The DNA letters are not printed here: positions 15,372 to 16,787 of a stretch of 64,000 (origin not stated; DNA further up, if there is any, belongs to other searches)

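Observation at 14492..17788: Duplicated DUF35 + non-catalytic thiolase-like pairs: a candidate retro-aldolase (Ltp2-type) system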

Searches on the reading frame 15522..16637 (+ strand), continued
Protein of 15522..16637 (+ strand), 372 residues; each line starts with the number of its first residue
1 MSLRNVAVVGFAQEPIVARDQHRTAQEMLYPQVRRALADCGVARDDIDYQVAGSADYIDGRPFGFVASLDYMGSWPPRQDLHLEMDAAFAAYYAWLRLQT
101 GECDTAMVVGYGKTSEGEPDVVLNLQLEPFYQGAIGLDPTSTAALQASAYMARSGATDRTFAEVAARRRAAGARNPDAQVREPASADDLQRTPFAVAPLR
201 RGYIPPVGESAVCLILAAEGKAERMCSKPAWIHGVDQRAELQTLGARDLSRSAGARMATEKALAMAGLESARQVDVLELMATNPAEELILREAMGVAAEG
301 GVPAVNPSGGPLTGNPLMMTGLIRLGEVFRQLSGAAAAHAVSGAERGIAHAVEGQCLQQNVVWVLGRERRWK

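Call 38: get_annotated_region(hit=H7, flank=12000)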
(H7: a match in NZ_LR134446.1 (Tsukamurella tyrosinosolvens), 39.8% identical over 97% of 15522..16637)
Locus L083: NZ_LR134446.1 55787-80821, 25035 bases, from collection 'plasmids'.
description: Tsukamurella tyrosinosolvens strain NCTC13231 plasmid 4, complete sequence
organism: Tsukamurella tyrosinosolvens (NCBI taxid 57704)
taxonomy: Bacteria; Actinomycetota; Actinomycetes; Mycobacteriales; Tsukamurellaceae; Tsukamurella; Tsukamurella tyrosinosolvens
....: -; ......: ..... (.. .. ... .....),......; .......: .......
typing (MOB-suite, as given by PLSDB): non-mobilizable
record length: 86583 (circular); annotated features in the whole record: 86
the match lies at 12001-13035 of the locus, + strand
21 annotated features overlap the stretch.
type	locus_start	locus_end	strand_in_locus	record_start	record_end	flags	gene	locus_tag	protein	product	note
CDS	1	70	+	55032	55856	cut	-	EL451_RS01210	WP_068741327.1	ABC transporter permease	-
CDS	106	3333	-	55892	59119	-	-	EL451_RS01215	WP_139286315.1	BTAD domain-containing putative transcriptional regulator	-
CDS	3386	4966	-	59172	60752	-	-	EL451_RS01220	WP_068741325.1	succinic semialdehyde dehydrogenase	-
CDS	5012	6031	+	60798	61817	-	-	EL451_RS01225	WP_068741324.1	LLM class F420-dependent oxidoreductase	GO:0008150 - biological_process [Evidence IEA]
CDS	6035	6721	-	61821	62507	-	-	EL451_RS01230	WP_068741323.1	hypothetical protein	-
CDS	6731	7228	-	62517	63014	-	-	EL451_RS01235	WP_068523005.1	PPOX class F420-dependent oxidoreductase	-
CDS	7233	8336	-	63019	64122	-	-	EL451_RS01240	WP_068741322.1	nitronate monooxygenase family protein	-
CDS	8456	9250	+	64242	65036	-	-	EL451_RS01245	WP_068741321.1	crotonase/enoyl-CoA hydratase family protein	-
CDS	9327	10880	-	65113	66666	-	-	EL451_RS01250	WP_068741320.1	AMP-binding protein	-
CDS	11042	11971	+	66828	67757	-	-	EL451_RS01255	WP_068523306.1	OB-fold nucleic acid binding domain-containing protein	-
CDS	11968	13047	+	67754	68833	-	-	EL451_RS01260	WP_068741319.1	thiolase domain-containing protein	-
CDS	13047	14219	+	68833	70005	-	-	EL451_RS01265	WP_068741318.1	thiolase domain-containing protein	-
CDS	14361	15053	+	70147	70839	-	-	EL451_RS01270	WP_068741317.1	FCD domain-containing protein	-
CDS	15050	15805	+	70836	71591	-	-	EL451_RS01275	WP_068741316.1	creatininase family protein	-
CDS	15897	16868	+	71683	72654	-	-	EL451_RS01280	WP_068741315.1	PHB depolymerase family esterase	-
CDS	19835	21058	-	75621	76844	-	-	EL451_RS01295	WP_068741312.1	cytochrome P450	-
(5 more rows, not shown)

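Call 39: search_protein_families(library=ncbifam, proteins=[L083:8456-9247:+, L083:9330-10880:-, L083:11042-11968:+, L083:11968-13044:+, L083:13047-14216:+, L083:21305-22462:+, L083:19838-21058:-], max_evalue=1e-20)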
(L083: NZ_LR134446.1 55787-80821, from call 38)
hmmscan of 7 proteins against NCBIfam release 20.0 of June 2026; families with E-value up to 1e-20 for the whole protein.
L083:8456-9247:+ (264 aa): 57 families (the best 25 are shown)
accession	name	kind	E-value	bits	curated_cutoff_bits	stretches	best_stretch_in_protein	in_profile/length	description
NF005864.0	PRK07799.1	equivalog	6.2e-145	481.3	316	1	2-263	5-265/266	crotonase/enoyl-CoA hydratase family protein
NF051848.1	EnCoAHydtEchA19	equivalog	1e-128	428.4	400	1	6-264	1-258/258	enoyl-CoA hydratase EchA19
NF006100.0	PRK08252.1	subfamily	1.7e-75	253.9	282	1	7-264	5-254/254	crotonase/enoyl-CoA hydratase family protein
NF005126.0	PRK06563.1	subfamily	6.2e-58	196.2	261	1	6-264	8-263/263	crotonase/enoyl-CoA hydratase family protein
NF042430.2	EnCoAhydt_DpgD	equivalog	4e-57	193.6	400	1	10-263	2-257/258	enoyl-CoA-hydratase DpgD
NF006108.0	PRK08259.1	equivalog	3.4e-54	184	273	1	7-255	5-246/256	crotonase/enoyl-CoA hydratase family protein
NF006007.0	PRK08138.1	subfamily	4.2e-51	173.8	355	1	15-264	18-261/261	enoyl-CoA hydratase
NF005802.0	PRK07657.1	equivalog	4.5e-49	167.3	363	1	13-263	12-259/260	enoyl-CoA hydratase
NF004840.0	PRK06190.1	equivalog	3.6e-48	164.4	253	1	7-236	6-231/260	enoyl-CoA hydratase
NF046063.1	oxepin_alt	equivalog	6.4e-48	163.4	300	1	8-259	3-253/254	oxepin-CoA hydrolase, alternative type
NF006699.0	PRK09245.1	subfamily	6.5e-47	160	354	1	8-264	6-266/266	crotonase/enoyl-CoA hydratase family protein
NF005803.0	PRK07658.1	equivalog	1e-46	159.4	313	1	10-264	7-257/257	enoyl-CoA hydratase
NF006109.0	PRK08260.1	subfamily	1.5e-46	159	320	1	102-263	114-277/296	enoyl-CoA hydratase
NF007239.0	PRK09674.1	equivalog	2e-46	158.6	371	1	7-264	6-257/257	2,3-dehydroadipyl-CoA hydratase PaaF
NF002936.2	PRK03580.1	equivalog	1.8e-45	155.3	500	1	9-264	7-261/261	crotonobetainyl-CoA hydratase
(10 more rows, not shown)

L083:9330-10880:- (517 aa): 81 families (the best 25 are shown)
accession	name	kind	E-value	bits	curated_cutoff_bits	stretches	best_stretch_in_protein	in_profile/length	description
NF004838.1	PRK06188.1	equivalog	8.7e-205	680.9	875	1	3-517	4-524/524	fatty-acid--CoA ligase FadD8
NF004837.0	PRK06187.1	subfamily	1.1e-118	396.8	476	1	12-517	12-523/531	long-chain-fatty-acid--CoA ligase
NF006182.0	PRK08316.1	subfamily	3.4e-107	359.1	663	1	9-517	12-518/523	fatty acyl-CoA synthetase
NF005676.0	PRK07470.1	equivalog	7.2e-91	305.4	774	1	32-515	40-528/544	acyl-CoA synthetase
NF005801.1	PRK07656.1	equivalog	8.2e-86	288.6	657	1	29-513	18-500/500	FadD3 family acyl-CoA ligase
NF009233.0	PRK12583.1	subfamily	1.3e-84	284.6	832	1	12-514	22-548/558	fatty acid CoA ligase family protein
NF005702.0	PRK07514.1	subfamily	2.6e-82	276.8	558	1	24-517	19-501/506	malonyl-CoA synthase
NF004797.0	PRK06145.1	equivalog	1.1e-81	274.7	850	1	22-516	16-495/499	acyl-CoA synthetase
NF009071.0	PRK12406.1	subfamily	3.4e-79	266.6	701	1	33-516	8-502/510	acyl-CoA synthetase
NF005307.0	PRK06839.1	equivalog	1.2e-77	261.6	748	1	21-514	15-491/496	o-succinylbenzoate--CoA ligase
NF052269.1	Staph_lig_FadD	equivalog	5.6e-76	255.9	650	1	161-514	142-491/499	long-chain-fatty-acid--CoA ligase FadD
NF002966.0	PRK03640.1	equivalog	3.3e-73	246.9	556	1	21-514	15-478/483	o-succinylbenzoate--CoA ligase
NF005220.0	PRK06710.1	equivalog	3.5e-68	230.1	1116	1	170-510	207-547/563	long-chain-fatty-acid--CoA ligase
NF038341.1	ligase_FadD4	exception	5e-68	229.7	850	1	33-517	18-505/506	fatty-acid--CoA ligase FadD4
NF006572.0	PRK09088.1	equivalog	1.3e-67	228.6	696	1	36-515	27-486/491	acyl-CoA synthetase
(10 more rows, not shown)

L083:11042-11968:+ (309 aa): 0 families

L083:11968-13044:+ (359 aa): 3 families
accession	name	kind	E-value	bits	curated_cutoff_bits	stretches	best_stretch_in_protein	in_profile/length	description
NF005924.0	PRK07937.1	subfamily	1.7e-178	593.4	419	1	12-359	4-352/353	lipid-transfer protein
NF004720.0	PRK06064.1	subfamily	2.7e-25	89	420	1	13-297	4-300/389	thiolase domain-containing protein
NF004722.0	PRK06066.1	equivalog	2.5e-24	86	516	1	53-283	47-274/385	thiolase domain-containing protein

L083:13047-14216:+ (390 aa): 16 families
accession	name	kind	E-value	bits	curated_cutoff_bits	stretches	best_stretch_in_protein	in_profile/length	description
NF006180.0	PRK08313.1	subfamily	2.6e-221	734.3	514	1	2-389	3-387/389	thiolase domain-containing protein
NF004720.0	PRK06064.1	subfamily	4.1e-57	193.7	420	1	5-380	4-381/389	thiolase domain-containing protein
NF004721.0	PRK06065.1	equivalog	5e-57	193.5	455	1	4-373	11-380/393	thiolase domain-containing protein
NF004810.0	PRK06157.1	equivalog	4.1e-47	161.2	403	1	5-376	9-385/400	acetyl-CoA acetyltransferase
NF009228.0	PRK12578.1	subfamily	2.2e-46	158.3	485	1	2-378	2-379/387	thiolase domain-containing protein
NF004982.0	PRK06365.1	equivalog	2.1e-45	155.6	695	1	3-224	16-241/430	thiolase domain-containing protein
NF006102.0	PRK08256.1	subfamily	1.3e-43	149.6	436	1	2-376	2-383/394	lipid-transfer protein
NF005704.0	PRK07516.1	subfamily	4.5e-42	144.4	412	1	9-375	8-376/389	thiolase domain-containing protein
NF004811.0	PRK06158.1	subfamily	8.6e-39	133.6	421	1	5-375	10-369/384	acetyl-CoA acetyltransferase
NF005892.0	PRK07855.1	subfamily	1.7e-38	132.5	469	1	3-368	6-373/390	lipid-transfer protein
NF004722.0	PRK06066.1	equivalog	8.4e-38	130.3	516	1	5-372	6-370/385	thiolase domain-containing protein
NF004715.0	PRK06059.1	equivalog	7.5e-36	123.9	424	1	3-373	4-387/399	lipid-transfer protein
NF053570.1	AcCoTHIOL_METTL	equivalog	2.3e-35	122.2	600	1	5-380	4-377/385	acetyl-CoA acetyltransferase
NF053628.1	BnzsclthlBbsBGT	equivalog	1.3e-32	113.1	750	1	7-376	9-372/389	benzoylsuccinyl-CoA thiolase subunit BbsB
NF004936.0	PRK06289.1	equivalog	3.1e-31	108.6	375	1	6-378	6-395/405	acetyl-CoA acetyltransferase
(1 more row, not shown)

L083:21305-22462:+ (386 aa): 30 families (the best 25 are shown)
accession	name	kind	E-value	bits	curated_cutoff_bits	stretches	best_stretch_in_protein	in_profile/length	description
NF005889.0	PRK07850.1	equivalog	7.9e-201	667.1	515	1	1-386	1-387/387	steroid 3-ketoacyl-CoA thiolase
TIGR01930.1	AcCoA-C-Actrans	subfamily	4.1e-113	378.2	240.55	1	6-384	1-385/385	acetyl-CoA C-acyltransferase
NF005865.0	PRK07801.1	equivalog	1.4e-111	373.4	591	1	5-386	5-382/382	acetyl-CoA C-acetyltransferase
NF005077.0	PRK06504.1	subfamily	8.1e-108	361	590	1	5-386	5-390/390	acetyl-CoA C-acetyltransferase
NF006090.0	PRK08242.1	equivalog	2.8e-96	323.1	514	2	235-386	251-402/402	acetyl-CoA C-acetyltransferase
NF006552.0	PRK09051.1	subfamily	6.6e-82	275.8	565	1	5-386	7-395/395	beta-ketothiolase BktB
NF006551.0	PRK09050.1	subfamily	6.9e-81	272.4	605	2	150-386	166-401/401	3-oxoadipyl-CoA thiolase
NF006553.0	PRK09052.1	equivalog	3e-80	270.2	567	1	6-386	10-399/399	acetyl-CoA C-acyltransferase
NF006510.0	PRK08947.1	equivalog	8.9e-80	268.5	519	1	5-386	5-387/387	acetyl-CoA C-acyltransferase FadA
NF004682.0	PRK06025.1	subfamily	8.6e-79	265.6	568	2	235-386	266-417/417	acetyl-CoA C-acetyltransferase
TIGR02430.1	pcaF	equivalog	1.7e-78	264.5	597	2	150-386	165-400/400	3-oxoadipyl-CoA thiolase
NF004853.0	PRK06205.1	subfamily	4.4e-78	263.1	551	1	150-385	164-402/404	acetyl-CoA C-acetyltransferase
NF005805.0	PRK07661.1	equivalog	2.5e-77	260.4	633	1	4-385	4-390/391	acetyl-CoA C-acetyltransferase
NF006086.0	PRK08235.1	equivalog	4.5e-76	256.5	526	1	152-384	162-391/393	acetyl-CoA C-acetyltransferase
NF005890.0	PRK07851.1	equivalog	6.7e-75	252.6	580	1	150-386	176-405/406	acetyl-CoA C-acetyltransferase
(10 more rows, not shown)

L083:19838-21058:- (407 aa): 6 families
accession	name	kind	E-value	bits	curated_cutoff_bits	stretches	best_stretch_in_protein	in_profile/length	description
NF041177.1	Cyp119_Thmprot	equivalog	7e-51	173.1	680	1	47-402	15-362/368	cytochrome P450 Cyp119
NF041802.1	P450_SolI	exception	9.4e-48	162.7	850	1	26-404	36-420/424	solanimycin biosynthesis cytochrome P450 SolI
TIGR04458.1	CYP450_TxtE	equivalog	1.7e-35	122.5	500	1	51-388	33-384/403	4-nitrotryptophan synthase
TIGR04538.1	P450_cycloAA_1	subfamily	3.8e-33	114.9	500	1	22-383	11-370/395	cytochrome P450, cyclodipeptide synthase-associated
TIGR04515.1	P450_rel_GT_act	subfamily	2.1e-31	109.7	343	1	91-399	86-380/386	P450-derived glycosyltransferase activator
NF045816.1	PentlenlactSyn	equivalog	2.8e-31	108.6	700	1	102-392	87-379/396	pentalenolactone synthase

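Call 66: search_protein_families(library=pfam, proteins=[L016:813-1643:-, L059:3423-4118:+, L030:655-1803:+, L077:12085-13050:-, L077:3721-4911:+, L073:9911-10606:+], max_evalue=0.00001)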
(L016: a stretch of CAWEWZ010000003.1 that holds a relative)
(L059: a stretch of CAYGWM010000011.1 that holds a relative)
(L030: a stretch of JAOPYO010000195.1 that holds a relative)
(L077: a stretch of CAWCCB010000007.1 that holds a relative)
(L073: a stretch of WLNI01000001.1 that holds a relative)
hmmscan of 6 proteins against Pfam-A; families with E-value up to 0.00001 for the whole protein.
L016:813-1643:- (277 aa): 3 families
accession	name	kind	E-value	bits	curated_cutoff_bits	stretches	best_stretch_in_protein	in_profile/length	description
PF13561.12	adh_short_C2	-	1.7e-60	205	27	1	32-265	1-235/236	Enoyl-(Acyl carrier protein) reductase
PF00106.31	adh_short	-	1.4e-47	162.2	26.6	1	27-211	2-187/195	short chain dehydrogenase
PF08659.16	KR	-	7.9e-10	39.4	22.6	1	28-181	3-156/180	KR domain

L059:3423-4118:+ (232 aa): 2 families
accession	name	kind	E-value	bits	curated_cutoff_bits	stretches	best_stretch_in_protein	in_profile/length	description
PF00440.29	TetR_N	-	1e-12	48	24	1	43-86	1-44/47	Bacterial regulatory proteins, tetR family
PF17925.6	TetR_C_20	-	4.8e-12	46.5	26.5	1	110-219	3-101/107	Tetracyclin repressor-like, C-terminal domain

L030:655-1803:+ (383 aa): 2 families
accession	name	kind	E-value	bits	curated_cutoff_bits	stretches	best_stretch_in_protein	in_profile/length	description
PF03060.21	NMO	-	3.9e-47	161.7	28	1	17-368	2-330/331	Nitronate monooxygenase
PF01070.24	FMN_dh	-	2.4e-10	40.4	24.9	1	186-271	229-314/350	FMN-dependent dehydrogenase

L077:12085-13050:- (322 aa): 1 family
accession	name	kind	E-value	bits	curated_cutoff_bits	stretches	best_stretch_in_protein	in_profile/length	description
PF00355.32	Rieske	-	1.8e-17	63.5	20.3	1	36-118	2-83/88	Rieske [2Fe-2S] domain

L077:3721-4911:+ (397 aa): 3 families
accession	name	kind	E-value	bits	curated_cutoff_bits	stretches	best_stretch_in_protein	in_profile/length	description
PF00107.32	ADH_zinc_N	-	1.6e-29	102.9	31.8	1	227-357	1-126/129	Zinc-binding dehydrogenase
PF08240.17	ADH_N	-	7.3e-27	94.1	23.5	1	62-187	1-104/104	Alcohol dehydrogenase GroES-like domain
PF16912.11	Glu_dehyd_C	-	1.4e-06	28.4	34.9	1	212-397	27-211/211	Glucose dehydrogenase C-terminus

L073:9911-10606:+ (232 aa): 1 family
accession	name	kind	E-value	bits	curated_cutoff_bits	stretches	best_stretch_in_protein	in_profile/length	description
PF02698.23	DUF218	-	2.1e-20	73.5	27.6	1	68-191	2-105/133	DUF218 domain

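Call 72: predict_structure(alignment_id=A1)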
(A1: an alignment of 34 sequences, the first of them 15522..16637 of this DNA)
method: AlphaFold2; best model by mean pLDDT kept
length: 372 residues; sequences in the alignment: 34
mean_pLDDT: 94.7   pTM: 0.94
mean pLDDT of the five models: 94.7, 94.3, 94.1, 93.8, 91.4
residues with pLDDT >= 90: 317; 70-90: 50; 50-70: 5; < 50: 0
segments of 3 or more residues with pLDDT < 50: none
pLDDT, mean of each block of 10 residues (from residue 1): 94 97 92 96 94 90 80 75 95 98 97 92 88 89 98 98 98 98 98 98 97 98 98 98 93 98 98 98 98 88 92 97 99 98 98 97 98 85
secondary structure, 60 per line:
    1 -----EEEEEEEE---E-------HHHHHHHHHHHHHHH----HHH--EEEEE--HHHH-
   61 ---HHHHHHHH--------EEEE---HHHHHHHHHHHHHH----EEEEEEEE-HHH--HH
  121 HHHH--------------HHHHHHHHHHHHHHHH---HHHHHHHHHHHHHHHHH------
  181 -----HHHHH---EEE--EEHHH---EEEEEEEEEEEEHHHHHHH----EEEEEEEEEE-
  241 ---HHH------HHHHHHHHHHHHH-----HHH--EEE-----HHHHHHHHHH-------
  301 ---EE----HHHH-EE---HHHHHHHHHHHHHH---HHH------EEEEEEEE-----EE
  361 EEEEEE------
elements in order: E6-13 H25-39 E49-53 H56-59 H64-71 E80-83 H87-100 E105-112 H119-124 H139-154 H158-174 H186-190 E194-196 E207-218 H219-225 E230-239 H253-265 E276-278 H284-293 H310-313 H320-333 E346-353 E359-366
